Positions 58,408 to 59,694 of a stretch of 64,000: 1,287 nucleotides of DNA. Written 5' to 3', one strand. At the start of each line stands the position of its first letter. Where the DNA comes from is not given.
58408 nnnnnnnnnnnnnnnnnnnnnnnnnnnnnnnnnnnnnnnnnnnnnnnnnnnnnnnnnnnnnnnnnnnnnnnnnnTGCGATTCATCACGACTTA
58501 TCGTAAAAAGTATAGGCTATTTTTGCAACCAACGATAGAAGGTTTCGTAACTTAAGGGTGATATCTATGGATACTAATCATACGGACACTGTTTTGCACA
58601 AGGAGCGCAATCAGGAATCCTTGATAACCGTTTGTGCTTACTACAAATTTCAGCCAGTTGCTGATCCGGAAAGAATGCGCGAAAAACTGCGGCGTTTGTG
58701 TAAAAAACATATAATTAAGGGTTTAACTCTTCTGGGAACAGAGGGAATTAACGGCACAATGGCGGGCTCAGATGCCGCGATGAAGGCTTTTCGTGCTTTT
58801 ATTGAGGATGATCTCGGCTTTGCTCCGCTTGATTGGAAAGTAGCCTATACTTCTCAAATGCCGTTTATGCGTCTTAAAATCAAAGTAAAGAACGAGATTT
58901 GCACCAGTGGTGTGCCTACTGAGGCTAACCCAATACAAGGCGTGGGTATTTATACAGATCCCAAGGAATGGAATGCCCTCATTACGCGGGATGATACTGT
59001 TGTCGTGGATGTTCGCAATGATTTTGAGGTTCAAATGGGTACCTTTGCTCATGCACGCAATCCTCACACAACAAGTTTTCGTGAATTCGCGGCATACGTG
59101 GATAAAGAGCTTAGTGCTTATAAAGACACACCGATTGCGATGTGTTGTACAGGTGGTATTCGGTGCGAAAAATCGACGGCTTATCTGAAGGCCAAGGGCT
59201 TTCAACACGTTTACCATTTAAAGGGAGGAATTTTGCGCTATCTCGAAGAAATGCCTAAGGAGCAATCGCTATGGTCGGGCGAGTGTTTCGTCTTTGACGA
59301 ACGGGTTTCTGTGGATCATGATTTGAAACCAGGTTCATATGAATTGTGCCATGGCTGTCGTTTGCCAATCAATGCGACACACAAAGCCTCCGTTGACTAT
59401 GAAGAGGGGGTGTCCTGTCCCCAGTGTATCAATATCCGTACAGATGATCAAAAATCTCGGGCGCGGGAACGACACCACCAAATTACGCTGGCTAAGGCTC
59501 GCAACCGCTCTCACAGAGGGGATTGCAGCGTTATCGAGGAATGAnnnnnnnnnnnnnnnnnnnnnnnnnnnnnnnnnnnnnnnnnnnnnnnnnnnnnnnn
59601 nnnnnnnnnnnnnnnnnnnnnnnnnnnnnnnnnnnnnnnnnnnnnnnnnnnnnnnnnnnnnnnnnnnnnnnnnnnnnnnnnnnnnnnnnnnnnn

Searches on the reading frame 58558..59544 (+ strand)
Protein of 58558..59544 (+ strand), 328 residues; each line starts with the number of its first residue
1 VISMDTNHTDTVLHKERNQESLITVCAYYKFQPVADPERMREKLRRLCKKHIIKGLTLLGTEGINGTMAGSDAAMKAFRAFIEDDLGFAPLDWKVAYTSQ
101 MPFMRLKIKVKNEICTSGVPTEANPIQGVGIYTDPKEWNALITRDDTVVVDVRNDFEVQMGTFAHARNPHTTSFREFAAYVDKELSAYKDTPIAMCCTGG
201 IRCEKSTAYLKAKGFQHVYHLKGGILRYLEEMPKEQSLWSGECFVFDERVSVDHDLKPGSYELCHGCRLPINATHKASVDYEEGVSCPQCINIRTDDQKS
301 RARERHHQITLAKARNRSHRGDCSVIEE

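Call 6: search_protein_families(library=pfam, proteins=[window:58558-59544:+], max_evalue=0.01)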
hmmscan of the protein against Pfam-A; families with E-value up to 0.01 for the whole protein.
window:58558-59544:+ (328 aa): 3 families
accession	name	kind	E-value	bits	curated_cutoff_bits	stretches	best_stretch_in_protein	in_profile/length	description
PF17773.7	UPF0176_N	-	8e-26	90.7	26.2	1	24-114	2-92/92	UPF0176 acylphosphatase like domain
PF00581.25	Rhodanese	-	9.5e-10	39.3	22.2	1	135-229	2-100/102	Rhodanese-like domain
PF12368.13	Rhodanese_C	-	0.0014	19.3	26.9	1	241-278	2-39/66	Rhodanase C-terminal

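Call 7: search_protein_families(library=ncbifam, proteins=[window:58558-59544:+], max_evalue=0.01)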
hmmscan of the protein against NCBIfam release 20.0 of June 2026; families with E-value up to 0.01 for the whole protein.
window:58558-59544:+ (328 aa): 8 families
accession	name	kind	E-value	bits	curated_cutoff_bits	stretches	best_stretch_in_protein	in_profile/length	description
NF001133.1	PRK00142.1-1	equivalog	8.8e-88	293.7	170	1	25-254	1-229/229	oxygen-dependent tRNA uridine(34) hydroxylase TrhO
NF002397.0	PRK01415.1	equivalog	1.5e-61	208.4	280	1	23-259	5-240/247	hypothetical protein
NF003703.0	PRK05320.1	equivalog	2.9e-61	207.5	331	1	24-293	4-276/280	sulfurtransferase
NF045521.1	rhoda_near_glyco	subfamily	1e-08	35.1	145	1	144-231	29-111/144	rhodanese homology domain-containing protein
NF001195.0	PRK00162.1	equivalog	1.2e-07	32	102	1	136-236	10-104/108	thiosulfate sulfurtransferase GlpE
NF006444.0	PRK08762.1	equivalog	6.8e-07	28.2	449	1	144-230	27-109/387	molybdopterin-synthase adenylyltransferase MoeB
NF005902.0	PRK07878.1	equivalog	6.9e-06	25.2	647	1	133-235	289-388/392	adenylyltransferase/sulfurtransferase MoeZ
NF041203.1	rhodanese_LYCAU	equivalog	0.003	17.2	115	1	137-225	27-113/126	rhodanese-related (seleno)protein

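Call 23: find_related_loci(query=window:58558-59541:+, collection=genome_contigs, flank=10000)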
Query window:58558-59541:+ (328 aa) in genome_contigs; peptide patterns used: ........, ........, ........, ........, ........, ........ (x = any residue, [..] = any of these).
58 stretches matched a pattern; 32 encode a relative of the query (tblastn E <= 1e-3); 32 distinct loci.
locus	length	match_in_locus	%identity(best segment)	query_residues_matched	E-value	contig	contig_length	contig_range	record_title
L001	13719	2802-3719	52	14-321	2e-104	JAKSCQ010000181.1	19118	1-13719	MAG: Pseudomonadales bacterium isolate MAG.298 k141_2297143, whole genome shotgun sequence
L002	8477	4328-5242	52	16-321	1e-103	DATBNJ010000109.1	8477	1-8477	MAG TPA_asm: Marinagarivorans sp. isolate SMAG_U4021 k141_92809, whole genome shotgun sequence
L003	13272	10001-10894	52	23-321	1e-103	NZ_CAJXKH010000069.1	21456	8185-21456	MAG: uncultured Microbulbifer sp. isolate SRR6201692_bin.30_MetaBAT_v2.12.1_MAG, whole genome shotgun sequence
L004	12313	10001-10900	53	21-321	3e-103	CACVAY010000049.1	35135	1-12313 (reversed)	MAG: uncultured Thiotrichaceae bacterium isolate HLG_WM_MAG_07 genome assembly, contig: NODE_206_length_35135_cov_53.287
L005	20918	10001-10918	51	14-321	5e-102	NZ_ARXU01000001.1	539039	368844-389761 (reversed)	Alcanivorax jadensis T9 contig1, whole genome shotgun sequence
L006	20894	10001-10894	52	23-321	4e-102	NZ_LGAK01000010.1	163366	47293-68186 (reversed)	Marinagarivorans algicola strain Z1 contig10, whole genome shotgun sequence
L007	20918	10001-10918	51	14-321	1e-101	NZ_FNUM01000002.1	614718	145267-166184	Alcanivorax sp. DSM 26293, whole genome shotgun sequence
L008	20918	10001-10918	51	14-321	1e-101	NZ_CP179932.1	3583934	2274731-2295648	Alcanivorax sp. IL2 chromosome, complete genome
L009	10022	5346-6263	51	14-321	4e-101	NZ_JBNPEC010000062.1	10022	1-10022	MAG: Alcanivorax sp. isolate fr_S3C163 S3CNODE_1110_length_10022_cov_4_477009, whole genome shotgun sequence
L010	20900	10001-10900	50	21-321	4e-101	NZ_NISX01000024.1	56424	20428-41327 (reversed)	Lacimicrobium alkaliphilum strain X13M-12 contig24, whole genome shotgun sequence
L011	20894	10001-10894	52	23-321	1e-100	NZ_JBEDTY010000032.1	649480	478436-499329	MAG: Alcanivorax sp. isolate SIP_5_Bin25_sub 5mSIPHEX1_25-scaffold_5_c1, whole genome shotgun sequence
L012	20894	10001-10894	51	23-321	5e-100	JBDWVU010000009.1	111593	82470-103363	MAG: Alloalcanivorax sp. isolate CI.40.F.D2_503_60 CI_40_F_D2_503_60_000000000009, whole genome shotgun sequence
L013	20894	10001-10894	51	23-321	1e-99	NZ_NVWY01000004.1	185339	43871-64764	MAG: Alcanivorax sp. isolate NORP25 Contig_source1382A_153, whole genome shotgun sequence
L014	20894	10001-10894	51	23-321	2e-99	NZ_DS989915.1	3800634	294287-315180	Alcanivorax sp. DG881 scf_1104615001386, whole genome shotgun sequence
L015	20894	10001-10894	51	23-321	5e-99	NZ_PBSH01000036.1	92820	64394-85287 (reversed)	MAG: Alcanivorax sp. isolate NP90 MHASMcontig_879959, whole genome shotgun sequence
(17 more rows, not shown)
